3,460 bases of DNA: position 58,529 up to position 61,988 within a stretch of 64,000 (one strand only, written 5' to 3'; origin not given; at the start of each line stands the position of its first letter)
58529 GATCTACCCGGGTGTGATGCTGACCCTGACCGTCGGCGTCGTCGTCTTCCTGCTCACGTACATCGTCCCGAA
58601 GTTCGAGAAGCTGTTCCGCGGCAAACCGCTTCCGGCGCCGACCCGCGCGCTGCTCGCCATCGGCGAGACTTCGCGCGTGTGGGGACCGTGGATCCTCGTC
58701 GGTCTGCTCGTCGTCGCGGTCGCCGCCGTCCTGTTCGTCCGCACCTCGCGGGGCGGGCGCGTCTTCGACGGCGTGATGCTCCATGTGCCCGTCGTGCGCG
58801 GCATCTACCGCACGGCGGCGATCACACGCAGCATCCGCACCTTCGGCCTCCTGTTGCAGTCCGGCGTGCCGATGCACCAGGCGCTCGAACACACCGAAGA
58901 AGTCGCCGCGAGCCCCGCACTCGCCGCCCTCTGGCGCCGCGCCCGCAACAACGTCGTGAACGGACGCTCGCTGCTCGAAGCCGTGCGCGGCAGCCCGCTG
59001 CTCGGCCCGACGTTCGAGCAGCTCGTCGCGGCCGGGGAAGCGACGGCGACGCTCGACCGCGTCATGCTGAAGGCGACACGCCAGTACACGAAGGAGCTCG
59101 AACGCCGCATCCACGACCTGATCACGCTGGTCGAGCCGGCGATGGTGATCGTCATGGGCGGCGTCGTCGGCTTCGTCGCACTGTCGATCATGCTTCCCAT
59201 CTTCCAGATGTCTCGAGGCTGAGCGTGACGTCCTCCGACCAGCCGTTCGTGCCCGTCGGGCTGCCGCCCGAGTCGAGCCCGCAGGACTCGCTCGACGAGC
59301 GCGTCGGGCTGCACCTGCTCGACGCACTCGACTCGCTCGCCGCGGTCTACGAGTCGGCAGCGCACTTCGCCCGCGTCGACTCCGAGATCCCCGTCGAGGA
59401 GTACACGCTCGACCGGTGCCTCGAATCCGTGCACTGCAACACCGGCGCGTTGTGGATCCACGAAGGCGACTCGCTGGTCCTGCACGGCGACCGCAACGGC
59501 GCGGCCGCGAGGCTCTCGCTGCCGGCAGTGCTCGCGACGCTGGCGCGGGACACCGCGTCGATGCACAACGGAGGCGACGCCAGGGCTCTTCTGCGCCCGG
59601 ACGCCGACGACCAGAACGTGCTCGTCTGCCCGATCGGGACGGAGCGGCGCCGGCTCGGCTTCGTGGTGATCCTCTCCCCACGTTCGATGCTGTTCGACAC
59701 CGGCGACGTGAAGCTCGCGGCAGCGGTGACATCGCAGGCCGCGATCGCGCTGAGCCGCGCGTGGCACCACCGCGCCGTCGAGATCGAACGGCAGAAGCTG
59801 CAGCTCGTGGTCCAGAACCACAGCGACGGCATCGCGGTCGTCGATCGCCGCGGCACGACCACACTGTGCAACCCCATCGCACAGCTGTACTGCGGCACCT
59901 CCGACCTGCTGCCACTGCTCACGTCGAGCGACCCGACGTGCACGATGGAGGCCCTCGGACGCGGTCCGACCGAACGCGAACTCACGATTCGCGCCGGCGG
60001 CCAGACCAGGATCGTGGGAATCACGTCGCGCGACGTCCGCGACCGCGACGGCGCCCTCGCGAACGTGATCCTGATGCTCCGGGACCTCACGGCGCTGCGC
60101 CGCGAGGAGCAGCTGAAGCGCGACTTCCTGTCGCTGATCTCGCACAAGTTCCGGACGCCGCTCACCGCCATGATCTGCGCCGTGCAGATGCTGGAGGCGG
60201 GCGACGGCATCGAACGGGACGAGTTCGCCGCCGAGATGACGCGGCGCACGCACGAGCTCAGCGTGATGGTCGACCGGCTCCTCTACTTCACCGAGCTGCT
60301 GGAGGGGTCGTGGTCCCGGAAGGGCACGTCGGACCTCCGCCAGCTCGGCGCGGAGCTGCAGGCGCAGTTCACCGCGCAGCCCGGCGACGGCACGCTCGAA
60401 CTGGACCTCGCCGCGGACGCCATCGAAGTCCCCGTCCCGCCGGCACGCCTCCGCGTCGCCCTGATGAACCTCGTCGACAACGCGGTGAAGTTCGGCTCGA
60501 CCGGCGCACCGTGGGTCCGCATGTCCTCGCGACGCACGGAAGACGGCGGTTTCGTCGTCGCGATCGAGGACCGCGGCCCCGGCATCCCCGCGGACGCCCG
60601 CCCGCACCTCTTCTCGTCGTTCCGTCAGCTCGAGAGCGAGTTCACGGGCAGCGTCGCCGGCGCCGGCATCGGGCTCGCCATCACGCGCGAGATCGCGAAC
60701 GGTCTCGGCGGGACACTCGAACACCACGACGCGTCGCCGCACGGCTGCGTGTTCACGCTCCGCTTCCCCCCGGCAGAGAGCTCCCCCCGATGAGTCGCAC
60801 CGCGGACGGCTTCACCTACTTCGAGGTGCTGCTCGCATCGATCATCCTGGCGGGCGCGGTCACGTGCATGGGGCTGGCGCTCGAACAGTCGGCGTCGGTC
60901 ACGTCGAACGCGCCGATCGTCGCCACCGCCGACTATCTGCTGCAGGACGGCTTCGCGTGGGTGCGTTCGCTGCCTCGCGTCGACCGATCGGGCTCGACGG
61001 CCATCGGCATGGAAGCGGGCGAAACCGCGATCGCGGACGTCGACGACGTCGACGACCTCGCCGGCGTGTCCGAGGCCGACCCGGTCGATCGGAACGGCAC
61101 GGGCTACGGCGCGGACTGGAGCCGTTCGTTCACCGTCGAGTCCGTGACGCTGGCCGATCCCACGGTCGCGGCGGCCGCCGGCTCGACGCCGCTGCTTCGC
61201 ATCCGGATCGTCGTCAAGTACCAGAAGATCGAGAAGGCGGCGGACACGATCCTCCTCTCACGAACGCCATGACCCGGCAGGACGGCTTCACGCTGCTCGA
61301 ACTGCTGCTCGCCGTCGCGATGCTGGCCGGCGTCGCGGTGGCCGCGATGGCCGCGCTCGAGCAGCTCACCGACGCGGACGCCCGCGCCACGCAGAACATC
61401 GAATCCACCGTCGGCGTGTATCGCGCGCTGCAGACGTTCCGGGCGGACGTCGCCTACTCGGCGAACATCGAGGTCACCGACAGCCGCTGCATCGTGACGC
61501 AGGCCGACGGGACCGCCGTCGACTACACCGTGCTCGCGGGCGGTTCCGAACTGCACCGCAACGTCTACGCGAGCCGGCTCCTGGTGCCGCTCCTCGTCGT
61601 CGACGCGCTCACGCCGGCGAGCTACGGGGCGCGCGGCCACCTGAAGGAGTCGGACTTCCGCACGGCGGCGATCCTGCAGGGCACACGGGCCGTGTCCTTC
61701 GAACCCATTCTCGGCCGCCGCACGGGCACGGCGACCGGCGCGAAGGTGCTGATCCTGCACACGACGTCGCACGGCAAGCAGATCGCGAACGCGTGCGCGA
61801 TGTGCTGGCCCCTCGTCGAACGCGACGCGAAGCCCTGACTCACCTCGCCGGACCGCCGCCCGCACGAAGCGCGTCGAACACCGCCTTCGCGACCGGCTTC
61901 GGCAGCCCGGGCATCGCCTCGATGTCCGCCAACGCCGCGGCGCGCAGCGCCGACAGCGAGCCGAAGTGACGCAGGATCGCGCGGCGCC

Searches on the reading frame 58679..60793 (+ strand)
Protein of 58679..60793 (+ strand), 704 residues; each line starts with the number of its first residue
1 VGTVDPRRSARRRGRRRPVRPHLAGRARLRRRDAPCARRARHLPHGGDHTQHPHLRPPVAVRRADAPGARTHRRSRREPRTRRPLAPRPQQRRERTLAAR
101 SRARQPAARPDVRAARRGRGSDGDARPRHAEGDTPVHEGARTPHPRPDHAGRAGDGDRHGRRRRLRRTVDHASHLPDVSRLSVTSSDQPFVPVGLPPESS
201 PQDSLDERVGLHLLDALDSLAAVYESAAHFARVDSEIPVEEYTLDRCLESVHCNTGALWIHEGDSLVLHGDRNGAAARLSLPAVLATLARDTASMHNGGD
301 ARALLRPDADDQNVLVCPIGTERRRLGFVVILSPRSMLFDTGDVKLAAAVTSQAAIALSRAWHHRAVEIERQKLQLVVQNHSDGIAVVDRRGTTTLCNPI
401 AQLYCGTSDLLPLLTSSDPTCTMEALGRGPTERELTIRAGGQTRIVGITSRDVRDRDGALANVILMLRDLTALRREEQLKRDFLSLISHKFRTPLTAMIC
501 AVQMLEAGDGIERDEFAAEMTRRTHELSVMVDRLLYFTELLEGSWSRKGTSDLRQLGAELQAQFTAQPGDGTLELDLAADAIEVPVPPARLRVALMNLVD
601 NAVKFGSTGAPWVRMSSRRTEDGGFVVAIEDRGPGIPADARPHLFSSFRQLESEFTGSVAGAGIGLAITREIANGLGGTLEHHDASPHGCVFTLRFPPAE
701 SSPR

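Call 66: search_protein_families(library=pfam, proteins=[window:58679-60793:+], max_evalue=0.001)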
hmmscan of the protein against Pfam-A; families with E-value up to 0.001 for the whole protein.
window:58679-60793:+ (704 aa): 3 families
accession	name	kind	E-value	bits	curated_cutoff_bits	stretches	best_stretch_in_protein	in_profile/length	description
PF02518.31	HATPase_c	-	9.2e-22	78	26.4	1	589-698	4-109/111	Histidine kinase-, DNA gyrase B-, and HSP90-like ATPase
PF00512.31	HisKA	-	7.7e-10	39.1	26.9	1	480-540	2-63/66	His Kinase A (phospho-acceptor) domain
PF13492.12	GAF_3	-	1.1e-06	29.5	27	1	277-360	46-129/129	GAF domain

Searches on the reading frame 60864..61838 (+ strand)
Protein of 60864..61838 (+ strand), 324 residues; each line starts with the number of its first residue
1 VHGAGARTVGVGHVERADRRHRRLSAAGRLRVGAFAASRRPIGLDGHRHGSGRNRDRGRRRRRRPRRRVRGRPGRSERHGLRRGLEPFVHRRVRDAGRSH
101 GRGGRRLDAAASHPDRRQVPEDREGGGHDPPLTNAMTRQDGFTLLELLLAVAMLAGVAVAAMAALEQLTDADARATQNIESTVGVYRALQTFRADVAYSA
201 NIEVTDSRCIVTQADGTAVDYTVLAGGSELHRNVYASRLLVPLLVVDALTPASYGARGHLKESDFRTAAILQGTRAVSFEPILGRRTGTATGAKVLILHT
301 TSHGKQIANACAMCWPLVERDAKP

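Call 66: search_protein_families(library=pfam, proteins=[window:60864-61838:+], max_evalue=0.001)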
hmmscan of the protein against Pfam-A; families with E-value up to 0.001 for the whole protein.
window:60864-61838:+ (324 aa): 1 family
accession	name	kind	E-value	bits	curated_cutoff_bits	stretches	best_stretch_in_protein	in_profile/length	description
PF07963.17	N_methyl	-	0.00039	20.3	21.2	1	136-155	1-20/27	Prokaryotic N-terminal methylation motif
